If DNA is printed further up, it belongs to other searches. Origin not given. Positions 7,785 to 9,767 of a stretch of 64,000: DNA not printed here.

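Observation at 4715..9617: XylFGH-like sugar ABC operon ends in a translationally coupled CRTAC1/FG-GAP/ASPIC protein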

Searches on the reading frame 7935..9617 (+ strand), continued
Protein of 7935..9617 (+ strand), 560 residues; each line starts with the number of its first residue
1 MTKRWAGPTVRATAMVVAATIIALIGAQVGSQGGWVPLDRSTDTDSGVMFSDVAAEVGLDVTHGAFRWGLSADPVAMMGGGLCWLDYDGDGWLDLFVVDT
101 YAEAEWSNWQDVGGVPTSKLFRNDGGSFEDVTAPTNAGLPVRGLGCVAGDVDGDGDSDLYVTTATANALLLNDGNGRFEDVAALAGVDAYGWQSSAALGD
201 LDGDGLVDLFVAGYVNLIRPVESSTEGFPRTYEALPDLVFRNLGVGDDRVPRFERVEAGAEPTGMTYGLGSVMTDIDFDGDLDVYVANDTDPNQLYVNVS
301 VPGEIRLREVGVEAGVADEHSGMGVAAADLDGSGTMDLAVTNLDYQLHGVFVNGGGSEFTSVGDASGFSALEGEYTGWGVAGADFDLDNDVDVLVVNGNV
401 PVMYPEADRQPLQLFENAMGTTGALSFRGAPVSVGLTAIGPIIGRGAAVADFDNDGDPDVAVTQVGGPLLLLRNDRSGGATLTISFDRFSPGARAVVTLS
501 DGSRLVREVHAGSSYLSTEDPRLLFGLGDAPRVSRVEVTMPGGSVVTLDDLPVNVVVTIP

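Call 25: find_encoding_contigs(protein=P0022, flank=8000, max_places=2)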
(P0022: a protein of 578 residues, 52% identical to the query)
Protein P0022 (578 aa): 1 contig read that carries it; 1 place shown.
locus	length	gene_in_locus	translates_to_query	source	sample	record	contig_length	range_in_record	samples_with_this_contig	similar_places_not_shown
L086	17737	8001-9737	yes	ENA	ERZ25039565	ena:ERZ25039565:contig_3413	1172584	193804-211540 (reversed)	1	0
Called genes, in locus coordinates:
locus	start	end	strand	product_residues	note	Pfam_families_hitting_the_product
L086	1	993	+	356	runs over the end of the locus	PF00532:Peripla_BP_1 (weak), PF13407:Peripla_BP_4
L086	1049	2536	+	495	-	PF00005:ABC_tran, PF13304:AAA_21 (faint), PF13604:AAA_30 (faint), PF00005:ABC_tran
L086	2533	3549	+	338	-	PF02653:BPD_transp_2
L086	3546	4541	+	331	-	PF02653:BPD_transp_2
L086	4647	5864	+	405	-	PF13407:Peripla_BP_4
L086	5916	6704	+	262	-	PF00005:ABC_tran, PF02463:SMC_N (faint), PF13304:AAA_21 (faint)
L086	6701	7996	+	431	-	PF02653:BPD_transp_2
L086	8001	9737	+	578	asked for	PF13517:FG-GAP_3, PF01839:FG-GAP (weak), PF07593:UnbV_ASPIC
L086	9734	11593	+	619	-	PF21167:DUF6851, PF22778:VCPO_2nd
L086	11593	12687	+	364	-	PF01408:GFO_IDH_MocA, PF02894:GFO_IDH_MocA_C, PF22725:GFO_IDH_MocA_C3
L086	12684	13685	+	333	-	PF01261:AP_endonuc_2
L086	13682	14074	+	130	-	PF03928:HbpS-like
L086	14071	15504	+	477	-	PF00370:FGGY_N, PF02782:FGGY_C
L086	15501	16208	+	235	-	PF00106:adh_short, PF08659:KR, PF13561:adh_short_C2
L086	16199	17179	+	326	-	PF01408:GFO_IDH_MocA, PF02894:GFO_IDH_MocA_C, PF22725:GFO_IDH_MocA_C3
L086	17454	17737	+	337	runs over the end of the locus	PF00089:Trypsin, PF13365:Trypsin_2, PF00595:PDZ, PF13180:PDZ_2, PF17820:PDZ_6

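Call 26: find_encoding_contigs(protein=P0038, flank=8000, max_places=2)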
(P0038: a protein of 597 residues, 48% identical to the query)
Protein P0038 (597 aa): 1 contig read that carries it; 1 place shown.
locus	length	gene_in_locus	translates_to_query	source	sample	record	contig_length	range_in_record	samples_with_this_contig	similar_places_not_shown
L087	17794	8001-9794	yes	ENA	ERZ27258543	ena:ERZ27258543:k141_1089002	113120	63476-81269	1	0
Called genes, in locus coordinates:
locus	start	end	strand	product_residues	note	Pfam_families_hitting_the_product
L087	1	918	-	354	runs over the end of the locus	PF01408:GFO_IDH_MocA, PF02894:GFO_IDH_MocA_C, PF22725:GFO_IDH_MocA_C3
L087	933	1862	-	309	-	-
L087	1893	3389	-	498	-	PF00370:FGGY_N, PF02782:FGGY_C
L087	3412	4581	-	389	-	PF01261:AP_endonuc_2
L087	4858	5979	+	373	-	PF13407:Peripla_BP_4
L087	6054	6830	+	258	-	PF00005:ABC_tran, PF02463:SMC_N (faint), PF09818:ABC_ATPase (faint), PF13304:AAA_21 (faint)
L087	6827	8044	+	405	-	PF02653:BPD_transp_2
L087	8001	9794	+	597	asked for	PF01839:FG-GAP (faint), PF13517:FG-GAP_3, PF07593:UnbV_ASPIC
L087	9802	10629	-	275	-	PF12679:ABC2_membrane_2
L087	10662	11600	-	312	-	PF00005:ABC_tran, PF13304:AAA_21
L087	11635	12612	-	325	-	-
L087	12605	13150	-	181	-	PF04542:Sigma70_r2, PF08281:Sigma70_r4_2 (weak)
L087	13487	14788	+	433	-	PF01336:tRNA_anti-codon, PF00152:tRNA-synt_2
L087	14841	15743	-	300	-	PF00160:Pro_isomerase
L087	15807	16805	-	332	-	PF00953:Glycos_transf_4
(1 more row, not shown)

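Call 27: find_encoding_contigs(protein=P0011, flank=8000, max_places=2)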
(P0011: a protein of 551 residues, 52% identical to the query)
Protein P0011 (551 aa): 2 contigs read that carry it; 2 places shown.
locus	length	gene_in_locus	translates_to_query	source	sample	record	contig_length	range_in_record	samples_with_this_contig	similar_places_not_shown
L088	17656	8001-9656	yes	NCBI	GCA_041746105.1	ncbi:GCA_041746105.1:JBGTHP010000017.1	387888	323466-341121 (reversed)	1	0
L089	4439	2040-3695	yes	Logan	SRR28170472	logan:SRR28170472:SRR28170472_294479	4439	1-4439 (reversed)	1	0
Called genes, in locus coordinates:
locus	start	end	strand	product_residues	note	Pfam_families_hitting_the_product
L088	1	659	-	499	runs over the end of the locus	PF04174:CP_ATPgrasp_1, PF14403:CP_ATPgrasp_2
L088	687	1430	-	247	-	PF02308:MgtC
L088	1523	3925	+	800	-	PF00005:ABC_tran, PF13304:AAA_21 (faint), PF01590:GAF, PF13185:GAF_2, PF00512:HisKA, PF02518:HATPase_c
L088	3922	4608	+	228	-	PF00072:Response_reg, PF00486:Trans_reg_C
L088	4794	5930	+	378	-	PF13407:Peripla_BP_4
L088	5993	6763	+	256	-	PF00005:ABC_tran, PF02463:SMC_N (weak), PF13604:AAA_30 (faint), PF13304:AAA_21 (weak)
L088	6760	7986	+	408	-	PF02653:BPD_transp_2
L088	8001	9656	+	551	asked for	PF01839:FG-GAP (faint), PF13517:FG-GAP_3, PF07593:UnbV_ASPIC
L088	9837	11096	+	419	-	PF07690:MFS_1, PF00083:Sugar_tr, PF07690:MFS_1, PF12832:MFS_1_like (weak)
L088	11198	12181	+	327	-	-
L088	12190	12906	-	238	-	PF01040:UbiA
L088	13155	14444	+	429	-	PF00155:Aminotran_1_2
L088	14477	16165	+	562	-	PF00512:HisKA, PF02518:HATPase_c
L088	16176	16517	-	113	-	-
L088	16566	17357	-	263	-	PF03741:TerC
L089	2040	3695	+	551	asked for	PF01839:FG-GAP (faint), PF13517:FG-GAP_3, PF07593:UnbV_ASPIC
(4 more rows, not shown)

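Call 28: predict_structure(alignment_id=A1)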
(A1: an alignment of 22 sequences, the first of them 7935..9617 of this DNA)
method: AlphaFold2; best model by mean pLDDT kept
length: 560 residues; sequences in the alignment: 22
mean_pLDDT: 87.7   pTM: 0.89
mean pLDDT of the five models: 87.7, 86.9, 86.4, 86.1, 85.7
residues with pLDDT >= 90: 341; 70-90: 172; 50-70: 34; < 50: 13
segments of 3 or more residues with pLDDT < 50: 1-7, 26-29
pLDDT, mean of each block of 10 residues (from residue 1): 46 69 50 76 70 95 89 88 93 95 92 95 96 97 93 93 93 95 95 90 89 90 85 93 95 93 87 89 89 90 88 89 85 92 82 91 79 78 91 92 90 90 86 81 92 93 92 87 91 94 93 78 93 95 90 92
secondary structure, 60 per line:
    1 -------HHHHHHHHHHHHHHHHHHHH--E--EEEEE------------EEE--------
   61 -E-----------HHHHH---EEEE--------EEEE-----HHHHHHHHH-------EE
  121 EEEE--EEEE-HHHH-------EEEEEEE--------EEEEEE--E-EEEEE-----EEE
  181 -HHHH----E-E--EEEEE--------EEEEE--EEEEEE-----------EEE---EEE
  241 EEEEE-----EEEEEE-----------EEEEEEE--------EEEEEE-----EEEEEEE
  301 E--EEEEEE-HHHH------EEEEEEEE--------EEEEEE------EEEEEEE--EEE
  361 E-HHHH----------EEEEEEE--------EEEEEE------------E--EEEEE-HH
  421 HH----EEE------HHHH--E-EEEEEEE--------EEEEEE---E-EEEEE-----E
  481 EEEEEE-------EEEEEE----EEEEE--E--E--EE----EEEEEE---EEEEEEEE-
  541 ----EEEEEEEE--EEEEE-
elements in order: H8-27 E33-37 E50-52 H74-78 E82-85 E94-97 H103-111 E119-124 E127-130 H132-135 E143-149 E158-163 E168-172 E178-180 H182-185 E195-199 E208-212 E215-220 E232-234 E238-245 E251-256 E268-274 E283-288 E294-301 E304-309 H311-314 E321-328 E337-342 E349-355 E358-361 H363-366 E377-383 E392-397 E413-417 H419-422 E427-429 H436-439 E444-450 E459-464 E470-474 E480-486 E494-499 E504-508 E523-528 E532-539 E545-552 E555-559
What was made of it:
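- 7935..9617 (+): Membrane-tethered extracytoplasmic CRTAC1-type protein. It has an N-terminal hydrophobic helix, a propeller of seven FG-GAP-like repeats with Ca-type loops, and a C-terminal UnbV_ASPIC beta-sandwich. Its ATG overlaps the permease stop (ATGA). AF2 model pLDDT 87.7, pTM 0.89 (call 28).
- On CRTAC1 / ASPIC-UnbV family: AF2 model pLDDT 87.7 (call 28).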

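Call 32: fold_search(model_id=the predicted structure, library=pdb)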
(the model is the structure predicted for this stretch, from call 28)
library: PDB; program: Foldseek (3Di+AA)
matches with E <= 10: 1115; with E <= 0.001: 222
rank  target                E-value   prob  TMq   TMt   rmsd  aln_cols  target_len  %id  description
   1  9etn_A                1.1e-28  1.00  0.73  0.74   3.4       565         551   22  Crystal structure of murine CRTAC1 (released 2024-07-31)
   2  4tqm_A                7.1e-09  1.00  0.39  0.51   7.4       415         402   18  Structural basis of specific recognition of non-reducing terminal N-acetylglucosamine by an Agrocybe aegerita lection (released 2015-06-03)
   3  4up4_A                1.7e-08  1.00  0.38  0.50   5.8       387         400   16  Structure of the recombinant lectin PVL from Psathyrella velutina in complex with GlcNAcb-D-1,3Galactoside (released 2015-01-28)
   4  2bwm                  2.4e-08  1.00  0.38  0.50   7.9       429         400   16  1.8A CRYSTAL STRUCTURE OF of Psathyrella velutina LECTIN IN COMPLEX WITH METHYL 2-ACETAMIDO-1,2-DIDEOXY-1-SELENO-BETA-D- (released 2006-01-23)
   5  4tqj_A                2.6e-08  1.00  0.38  0.49   7.8       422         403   16  Structural basis of specific recognition of non-reducing terminal N-acetylglucosamine by an Agrocybe aegerita lection (released 2015-06-03)
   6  5mb4                  2.8e-08  1.00  0.37  0.49   8.4       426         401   16  Crystal Structure of the Psathyrella asperospora lectin PAL in complex with GlcNAc (released 2017-02-22)
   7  2bwr_A                2.8e-08  1.00  0.37  0.49   8.0       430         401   16  Crystal Structure of Psathyrella Velutina Lectin at 1.5A Resolution (released 2006-01-23)
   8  4up4_B                4.4e-08  1.00  0.38  0.50   5.9       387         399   16  Structure of the recombinant lectin PVL from Psathyrella velutina in complex with GlcNAcb-D-1,3Galactoside (released 2015-01-28)
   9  9van_B                9.2e-08  1.00  0.42  0.59   6.5       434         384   12  Cryo-EM structure of human full length KICSTOR complex (state 2) (released 2025-11-12)
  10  9v80_B                9.7e-08  1.00  0.44  0.61   6.2       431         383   12  Cryo-EM structure of KICSTOR CCC complex (state 4) (released 2025-11-12)
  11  9v9n_B                3.5e-07  1.00  0.46  0.64   5.3       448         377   12  Cryo-EM structure of KICSTOR CCC complex (state 5) (released 2025-11-12)
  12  2z8r_A                4.9e-07  1.00  0.33  0.32  17.8       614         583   12  Crystal structure of rhamnogalacturonan lyase YesW at 1.40 A resolution (released 2007-10-16)
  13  6voa_B                5.7e-07  1.00  0.39  0.35  20.9       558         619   12  Cryo-EM structure of the BBSome-ARL6 complex (released 2020-06-24)
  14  7nxd_A                5.7e-07  1.00  0.37  0.25  19.0       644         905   13  Cryo-EM structure of human integrin alpha5beta1 in the half-bent conformation (released 2021-08-25)
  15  2zux_A                7.0e-07  1.00  0.33  0.32  17.0       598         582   13  Crystal structure of rhamnogalacturonan lyase YesW complexed with rhamnose (released 2009-02-03)
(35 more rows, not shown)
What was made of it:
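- On CRTAC1 / ASPIC-UnbV family: Foldseek E 1.1e-28, TM 0.73 (call 32).
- On Polysaccharide lyase family 11 (YesW-type propeller lyases): Foldseek TMq 0.33, rmsd 17-18 A, 12-13% identity (call 32).
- The best non-family Foldseek matches are the Ca-containing GlcNAc lectins PVL and AAL2 (call 32). Similarity to PL11 is weak (TMq 0.33, rmsd about 17 A, call 32). Integrin-type propellers are classic protein-binding modules (call 32).
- Tried and rejected: PL11 lyase membership: the similarity is too weak (call 32).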

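Call 44: search_protein_families(library=pfam, proteins=[L006:8435-11563:+, L007:8570-11584:+, L012:8918-11554:+, L015:8843-11545:+, L012:6398-7825:+, L012:7877-8917:+, L011:7142-11671:+, L006:7992-8438:+, L039:9764-10759:+], max_evalue=0.001)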
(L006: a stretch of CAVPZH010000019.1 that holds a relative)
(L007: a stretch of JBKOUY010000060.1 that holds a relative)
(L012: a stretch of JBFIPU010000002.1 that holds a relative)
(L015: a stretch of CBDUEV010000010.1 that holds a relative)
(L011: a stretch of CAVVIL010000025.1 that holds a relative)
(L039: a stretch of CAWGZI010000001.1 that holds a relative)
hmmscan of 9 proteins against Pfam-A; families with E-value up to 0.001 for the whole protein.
L006:8435-11563:+ (1042 aa): 4 families
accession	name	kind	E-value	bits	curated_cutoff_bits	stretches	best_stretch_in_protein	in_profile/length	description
PF13517.12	FG-GAP_3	-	1.2e-35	122.3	26.9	6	559-634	1-61/61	FG-GAP-like repeat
PF01839.29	FG-GAP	-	4.5e-19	68.4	22.1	1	923-944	1-22/37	FG-GAP repeat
PF07593.17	UnbV_ASPIC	-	1.6e-15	57.2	23.4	1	970-1036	3-68/68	ASPIC and UnbV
PF03116.20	NQR2_RnfD_RnfE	-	7.5e-08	32.5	27.7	1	43-289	28-276/296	NQR2, RnfD, RnfE family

L007:8570-11584:+ (1004 aa): 4 families
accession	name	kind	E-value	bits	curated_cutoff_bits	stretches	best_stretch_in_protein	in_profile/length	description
PF13517.12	FG-GAP_3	-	2.4e-32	111.7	26.9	4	579-640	1-61/61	FG-GAP-like repeat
PF07593.17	UnbV_ASPIC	-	4.5e-19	68.6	23.4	1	932-997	3-67/68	ASPIC and UnbV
PF01839.29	FG-GAP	-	1.1e-14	54.4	22.1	0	883-903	1-21/37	FG-GAP repeat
PF03116.20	NQR2_RnfD_RnfE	-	2.5e-06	27.5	27.7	1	41-272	34-265/296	NQR2, RnfD, RnfE family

L012:8918-11554:+ (878 aa): 3 families
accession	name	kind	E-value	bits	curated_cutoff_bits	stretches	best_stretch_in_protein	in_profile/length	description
PF13517.12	FG-GAP_3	-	9.4e-31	106.7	26.9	4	470-529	1-61/61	FG-GAP-like repeat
PF07593.17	UnbV_ASPIC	-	3.3e-14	53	23.4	1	809-873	3-67/68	ASPIC and UnbV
PF01839.29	FG-GAP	-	7.1e-12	45.4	22.1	1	511-531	2-22/37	FG-GAP repeat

L015:8843-11545:+ (900 aa): 3 families
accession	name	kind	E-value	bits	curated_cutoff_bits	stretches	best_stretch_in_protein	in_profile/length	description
PF13517.12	FG-GAP_3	-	1.1e-30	106.4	26.9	5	485-546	1-61/61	FG-GAP-like repeat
PF01839.29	FG-GAP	-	1.7e-14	53.7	22.1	1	657-677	2-22/37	FG-GAP repeat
PF07593.17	UnbV_ASPIC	-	2.2e-14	53.5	23.4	1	831-896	3-68/68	ASPIC and UnbV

L012:6398-7825:+ (475 aa): 2 families
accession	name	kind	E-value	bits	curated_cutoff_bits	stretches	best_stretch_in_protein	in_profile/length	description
PF13416.11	SBP_bac_8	-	1.3e-35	124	27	1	81-399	2-276/279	Bacterial extracellular solute-binding protein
PF01547.30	SBP_bac_1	-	1.3e-24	88.2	26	1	78-366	10-306/307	Bacterial extracellular solute-binding protein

L012:7877-8917:+ (346 aa): 2 families
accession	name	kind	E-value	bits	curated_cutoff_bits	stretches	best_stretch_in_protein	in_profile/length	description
PF03009.23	GDPD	-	4.9e-38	132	23.6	1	59-341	1-243/244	Glycerophosphoryl diester phosphodiesterase family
PF13653.12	GDPD_2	-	3.4e-05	24.6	27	1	316-341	5-30/30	Glycerophosphoryl diester phosphodiesterase family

L011:7142-11671:+ (1509 aa): 4 families
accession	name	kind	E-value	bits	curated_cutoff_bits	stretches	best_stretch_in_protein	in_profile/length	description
PF13517.12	FG-GAP_3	-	1.9e-35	121.7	26.9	5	1035-1110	1-61/61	FG-GAP-like repeat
PF07593.17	UnbV_ASPIC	-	8.6e-17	61.2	23.4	1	1438-1502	3-66/68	ASPIC and UnbV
PF01839.29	FG-GAP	-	6e-14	52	22.1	1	1280-1303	2-25/37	FG-GAP repeat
PF03116.20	NQR2_RnfD_RnfE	-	8.8e-06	25.7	27.7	1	533-755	40-263/296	NQR2, RnfD, RnfE family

L006:7992-8438:+ (148 aa): 3 families
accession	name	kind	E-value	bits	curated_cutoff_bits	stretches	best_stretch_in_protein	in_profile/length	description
PF12680.13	SnoaL_2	-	1.5e-18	67.7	27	1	27-131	1-101/102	SnoaL-like domain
PF14534.12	DUF4440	-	2.6e-07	31.5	25.2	1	26-126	4-102/107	Domain of unknown function (DUF4440)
PF13577.12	SnoaL_4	-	0.00037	20.9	24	1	30-85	16-68/126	SnoaL-like domain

L039:9764-10759:+ (331 aa): 2 families
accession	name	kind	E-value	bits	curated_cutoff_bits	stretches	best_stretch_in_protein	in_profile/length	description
PF13517.12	FG-GAP_3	-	7.1e-17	62.2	26.9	2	212-262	12-61/61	FG-GAP-like repeat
PF01839.29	FG-GAP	-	1.2e-06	28.7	22.1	0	247-263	5-21/37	FG-GAP repeat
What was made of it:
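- In L012, a clade C relative sits next to a secreted glycerophosphodiester phosphodiesterase and an SBP (call 44).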

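Call 47: find_related_loci(query=A1, collection=metagenome_contigs, flank=7000)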
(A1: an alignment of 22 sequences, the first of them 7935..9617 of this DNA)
Query A1 (560 aa) in metagenome_contigs; peptide patterns used: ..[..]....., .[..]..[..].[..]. (x = any residue, [..] = any of these).
600 stretches matched a pattern (row limit reached: there are more); 508 encode a relative of the query (tblastn E <= 1e-3); the best 80 are kept; 80 distinct loci.
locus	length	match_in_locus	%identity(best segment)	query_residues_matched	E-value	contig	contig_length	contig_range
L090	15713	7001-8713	49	4-559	2e-140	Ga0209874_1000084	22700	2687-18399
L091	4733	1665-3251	48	41-559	1e-142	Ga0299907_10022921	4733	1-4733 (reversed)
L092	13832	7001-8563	51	48-559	3e-136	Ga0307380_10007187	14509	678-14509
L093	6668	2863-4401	48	47-559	2e-130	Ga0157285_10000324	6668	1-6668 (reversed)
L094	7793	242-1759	48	50-548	2e-129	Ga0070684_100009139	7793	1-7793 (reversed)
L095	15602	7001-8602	44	37-559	1e-129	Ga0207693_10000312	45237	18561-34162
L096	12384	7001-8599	44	46-559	5e-128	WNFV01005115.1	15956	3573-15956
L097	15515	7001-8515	47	50-559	1e-125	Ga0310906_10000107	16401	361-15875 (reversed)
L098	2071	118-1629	47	53-559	1e-130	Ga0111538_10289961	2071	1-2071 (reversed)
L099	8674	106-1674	46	47-559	2e-121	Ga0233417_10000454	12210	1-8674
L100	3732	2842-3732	55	45-340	7e-88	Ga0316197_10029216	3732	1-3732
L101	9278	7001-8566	35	48-559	2e-76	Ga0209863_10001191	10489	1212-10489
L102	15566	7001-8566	34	48-559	3e-72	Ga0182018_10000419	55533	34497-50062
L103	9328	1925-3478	37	45-559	2e-72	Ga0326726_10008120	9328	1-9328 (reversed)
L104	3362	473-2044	39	48-559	1e-72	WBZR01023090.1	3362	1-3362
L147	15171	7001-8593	35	40-559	1e-58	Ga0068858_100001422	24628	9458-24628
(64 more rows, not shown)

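Call 49: list_cluster_members(proteins=[window:7935-9617:+, window:4715-5866:+, window:6697-7938:+])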
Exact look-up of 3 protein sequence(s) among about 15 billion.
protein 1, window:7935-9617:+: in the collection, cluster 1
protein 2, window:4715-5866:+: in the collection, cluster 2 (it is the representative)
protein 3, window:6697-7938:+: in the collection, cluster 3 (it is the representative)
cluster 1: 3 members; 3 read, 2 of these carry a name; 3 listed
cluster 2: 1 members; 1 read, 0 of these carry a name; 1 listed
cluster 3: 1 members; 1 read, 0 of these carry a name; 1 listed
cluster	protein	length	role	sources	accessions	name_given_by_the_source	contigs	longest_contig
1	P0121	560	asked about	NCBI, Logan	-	-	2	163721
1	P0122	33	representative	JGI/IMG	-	hypothetical protein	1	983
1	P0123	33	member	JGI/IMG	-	hypothetical protein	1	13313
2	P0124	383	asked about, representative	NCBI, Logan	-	-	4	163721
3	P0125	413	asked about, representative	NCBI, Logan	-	-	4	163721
